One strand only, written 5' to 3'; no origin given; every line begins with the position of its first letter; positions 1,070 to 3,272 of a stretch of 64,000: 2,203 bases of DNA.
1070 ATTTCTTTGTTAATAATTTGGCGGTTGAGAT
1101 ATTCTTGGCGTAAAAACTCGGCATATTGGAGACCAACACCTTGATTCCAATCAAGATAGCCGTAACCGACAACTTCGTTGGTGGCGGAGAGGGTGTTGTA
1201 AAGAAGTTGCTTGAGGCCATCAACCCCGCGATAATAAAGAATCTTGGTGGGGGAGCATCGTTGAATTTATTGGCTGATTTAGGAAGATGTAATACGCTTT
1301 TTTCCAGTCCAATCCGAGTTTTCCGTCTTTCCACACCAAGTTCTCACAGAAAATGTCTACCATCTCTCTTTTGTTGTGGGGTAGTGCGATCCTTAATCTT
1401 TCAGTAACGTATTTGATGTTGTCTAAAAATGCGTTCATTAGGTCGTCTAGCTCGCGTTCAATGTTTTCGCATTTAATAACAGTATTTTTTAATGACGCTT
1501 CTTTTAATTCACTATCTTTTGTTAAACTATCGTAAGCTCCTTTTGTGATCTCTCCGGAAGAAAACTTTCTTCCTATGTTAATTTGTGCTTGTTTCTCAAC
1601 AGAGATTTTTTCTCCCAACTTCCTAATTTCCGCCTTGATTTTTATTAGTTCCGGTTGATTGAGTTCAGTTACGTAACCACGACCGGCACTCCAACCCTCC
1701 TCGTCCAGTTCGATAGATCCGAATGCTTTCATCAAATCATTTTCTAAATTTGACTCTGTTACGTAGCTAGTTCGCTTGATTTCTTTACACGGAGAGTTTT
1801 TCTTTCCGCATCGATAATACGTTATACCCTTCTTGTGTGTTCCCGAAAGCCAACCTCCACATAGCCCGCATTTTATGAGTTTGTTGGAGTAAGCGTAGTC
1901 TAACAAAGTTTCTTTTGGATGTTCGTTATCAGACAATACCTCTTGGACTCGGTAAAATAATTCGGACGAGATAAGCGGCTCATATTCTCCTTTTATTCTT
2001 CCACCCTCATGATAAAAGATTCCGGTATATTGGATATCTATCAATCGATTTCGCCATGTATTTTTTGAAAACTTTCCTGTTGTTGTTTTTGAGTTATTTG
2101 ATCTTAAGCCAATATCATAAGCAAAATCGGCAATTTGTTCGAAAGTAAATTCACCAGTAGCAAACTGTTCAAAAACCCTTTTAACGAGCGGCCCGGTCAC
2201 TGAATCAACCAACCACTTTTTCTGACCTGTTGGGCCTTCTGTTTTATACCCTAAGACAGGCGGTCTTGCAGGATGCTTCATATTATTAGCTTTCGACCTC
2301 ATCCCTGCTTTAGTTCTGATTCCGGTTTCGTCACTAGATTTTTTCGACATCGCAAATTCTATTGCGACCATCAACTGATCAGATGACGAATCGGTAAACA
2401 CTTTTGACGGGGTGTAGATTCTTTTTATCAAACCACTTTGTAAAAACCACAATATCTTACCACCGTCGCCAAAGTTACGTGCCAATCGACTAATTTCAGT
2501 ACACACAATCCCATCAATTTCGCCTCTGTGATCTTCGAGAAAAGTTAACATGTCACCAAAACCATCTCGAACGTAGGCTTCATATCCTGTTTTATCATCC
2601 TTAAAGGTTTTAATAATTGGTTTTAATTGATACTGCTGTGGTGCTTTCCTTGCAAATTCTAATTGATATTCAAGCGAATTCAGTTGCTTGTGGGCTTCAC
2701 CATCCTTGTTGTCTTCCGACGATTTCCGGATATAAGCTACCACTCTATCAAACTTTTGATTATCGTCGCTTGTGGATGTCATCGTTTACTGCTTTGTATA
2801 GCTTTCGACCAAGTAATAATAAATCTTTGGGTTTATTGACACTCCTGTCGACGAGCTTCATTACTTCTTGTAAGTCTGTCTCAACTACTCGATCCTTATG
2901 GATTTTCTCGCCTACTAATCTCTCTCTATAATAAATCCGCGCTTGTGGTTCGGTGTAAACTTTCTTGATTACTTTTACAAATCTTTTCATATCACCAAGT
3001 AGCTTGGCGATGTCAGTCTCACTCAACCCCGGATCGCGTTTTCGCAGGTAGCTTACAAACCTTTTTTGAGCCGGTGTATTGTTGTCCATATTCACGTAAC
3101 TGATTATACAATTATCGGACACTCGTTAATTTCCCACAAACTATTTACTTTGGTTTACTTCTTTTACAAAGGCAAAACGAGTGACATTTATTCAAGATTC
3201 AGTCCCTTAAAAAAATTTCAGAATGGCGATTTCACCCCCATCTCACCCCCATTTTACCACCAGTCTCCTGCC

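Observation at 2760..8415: The cargo of the element looks like a defence island: KAP NTPase, XRE regulator, Zn-ribbon membrane protein and HExxH protein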

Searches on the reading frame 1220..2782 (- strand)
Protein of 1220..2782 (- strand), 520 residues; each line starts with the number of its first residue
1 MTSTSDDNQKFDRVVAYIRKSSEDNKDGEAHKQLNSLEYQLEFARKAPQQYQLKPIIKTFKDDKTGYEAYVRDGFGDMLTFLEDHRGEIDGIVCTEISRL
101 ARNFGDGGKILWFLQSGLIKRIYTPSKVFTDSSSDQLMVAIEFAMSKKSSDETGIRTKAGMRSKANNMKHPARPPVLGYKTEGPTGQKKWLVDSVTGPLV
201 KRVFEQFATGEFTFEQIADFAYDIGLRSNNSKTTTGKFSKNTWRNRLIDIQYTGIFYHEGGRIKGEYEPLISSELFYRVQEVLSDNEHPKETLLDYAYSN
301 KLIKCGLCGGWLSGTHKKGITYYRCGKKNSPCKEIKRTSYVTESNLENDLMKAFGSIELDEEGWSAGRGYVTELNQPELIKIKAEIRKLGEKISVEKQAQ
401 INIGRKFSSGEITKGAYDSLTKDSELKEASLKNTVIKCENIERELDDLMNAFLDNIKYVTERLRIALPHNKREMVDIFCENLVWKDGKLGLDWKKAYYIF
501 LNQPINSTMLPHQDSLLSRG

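Call 4: search_protein_families(library=pfam, proteins=[window:1220-2782:-], max_evalue=0.1)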
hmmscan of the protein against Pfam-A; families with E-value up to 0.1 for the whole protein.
window:1220-2782:- (520 aa): 6 families
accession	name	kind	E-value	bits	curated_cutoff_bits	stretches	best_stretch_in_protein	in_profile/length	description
PF00239.26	Resolvase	-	2.3e-16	60.7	23.3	1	14-167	1-142/145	Resolvase, N terminal domain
PF07508.19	Recombinase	-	3e-11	43.9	21.1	1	197-286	4-102/102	Recombinase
PF13408.12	Zn_ribbon_recom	-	2.3e-06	28.3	25.3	1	302-352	5-55/58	Recombinase zinc beta ribbon domain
PF01519.22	DUF16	-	0.021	15.8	40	1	326-415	4-72/104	Protein of unknown function DUF16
PF07500.19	TFIIS_M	-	0.04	14.8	29.2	0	113-173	12-69/114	Transcription factor S-II (TFIIS), central domain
PF07955.17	DUF1687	-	0.085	13.8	27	0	12-69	23-77/128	Protein of unknown function (DUF1687)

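Call 5: search_protein_families(library=padloc, proteins=[window:1220-2782:-], max_evalue=0.1)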
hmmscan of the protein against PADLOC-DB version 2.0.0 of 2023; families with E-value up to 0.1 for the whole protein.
window:1220-2782:- (520 aa): 0 families

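Call 6: search_protein_families(library=ncbifam, proteins=[window:1220-2782:-], max_evalue=0.1)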
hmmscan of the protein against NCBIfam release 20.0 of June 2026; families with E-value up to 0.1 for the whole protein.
window:1220-2782:- (520 aa): 3 families
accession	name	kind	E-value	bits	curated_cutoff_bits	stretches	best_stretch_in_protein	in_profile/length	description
NF041201.1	recomb_XisF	equivalog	2.9e-16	59.5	375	1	35-389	17-389/465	fdxN element excision recombinase XisF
NF047344.1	SCCmet_CcrA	equivalog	3.5e-13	49.5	700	1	14-365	4-332/442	cassette chromosome recombinase CcrA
NF047343.1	SCCmet_CcrB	equivalog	0.0001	21.1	900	1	10-218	5-202/542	cassette chromosome recombinase CcrB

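Call 7: search_protein_families(library=phrogs, proteins=[window:1220-2782:-], max_evalue=0.1)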
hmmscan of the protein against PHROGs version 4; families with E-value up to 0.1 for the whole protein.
window:1220-2782:- (520 aa): 4 families
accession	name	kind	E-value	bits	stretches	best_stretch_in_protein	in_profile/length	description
phrog_95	-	integration and excision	5.3e-50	171.7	1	7-493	83-564/651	integrase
phrog_125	-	DNA, RNA and nucleotide metabolism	1.4e-16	61.9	1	6-281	14-246/254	DNA invertase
phrog_15002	-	unknown function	0.013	16.6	1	382-451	61-130/183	-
phrog_12688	-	unknown function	0.045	14.6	1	408-488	21-105/142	-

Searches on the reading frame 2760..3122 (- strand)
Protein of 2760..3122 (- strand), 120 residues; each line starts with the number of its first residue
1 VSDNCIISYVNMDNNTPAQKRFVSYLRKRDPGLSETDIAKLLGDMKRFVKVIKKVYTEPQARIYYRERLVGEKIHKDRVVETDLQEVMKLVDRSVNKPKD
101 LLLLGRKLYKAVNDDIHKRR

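Call 4: search_protein_families(library=pfam, proteins=[window:2760-3122:-], max_evalue=0.1)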
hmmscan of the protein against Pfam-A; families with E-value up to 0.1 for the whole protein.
window:2760-3122:- (120 aa): 1 family
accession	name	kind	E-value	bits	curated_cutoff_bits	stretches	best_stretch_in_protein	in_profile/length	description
PF24669.2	Ddi2_HDD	-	0.075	13.6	32.8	0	23-63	17-54/66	Ddi2 HDD domain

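Call 5: search_protein_families(library=padloc, proteins=[window:2760-3122:-], max_evalue=0.1)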
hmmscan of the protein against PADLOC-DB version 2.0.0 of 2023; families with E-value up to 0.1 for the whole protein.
window:2760-3122:- (120 aa): 2 families
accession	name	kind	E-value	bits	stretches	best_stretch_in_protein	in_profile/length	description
PDLC01488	Cas11a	-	0.0063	14.7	1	47-109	44-98/105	CAS-I-A; effector_SS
PDLC01266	Cas11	-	0.0072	14.9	1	23-100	8-85/97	CAS-I-A; effector_SS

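Call 6: search_protein_families(library=ncbifam, proteins=[window:2760-3122:-], max_evalue=0.1)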
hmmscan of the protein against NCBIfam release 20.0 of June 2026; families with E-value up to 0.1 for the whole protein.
window:2760-3122:- (120 aa): 2 families
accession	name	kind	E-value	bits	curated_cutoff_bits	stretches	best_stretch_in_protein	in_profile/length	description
NF041122.1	panto_kin_Thplsm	equivalog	0.0057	15.9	500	1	50-115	202-265/298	pantoate kinase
TIGR04022.1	sulfur_SfnB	equivalog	0.049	12.5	430.9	1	38-110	80-151/391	SfnB family sulfur acquisition oxidoreductase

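Call 7: search_protein_families(library=phrogs, proteins=[window:2760-3122:-], max_evalue=0.1)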
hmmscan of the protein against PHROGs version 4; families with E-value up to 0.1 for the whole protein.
window:2760-3122:- (120 aa): 0 families
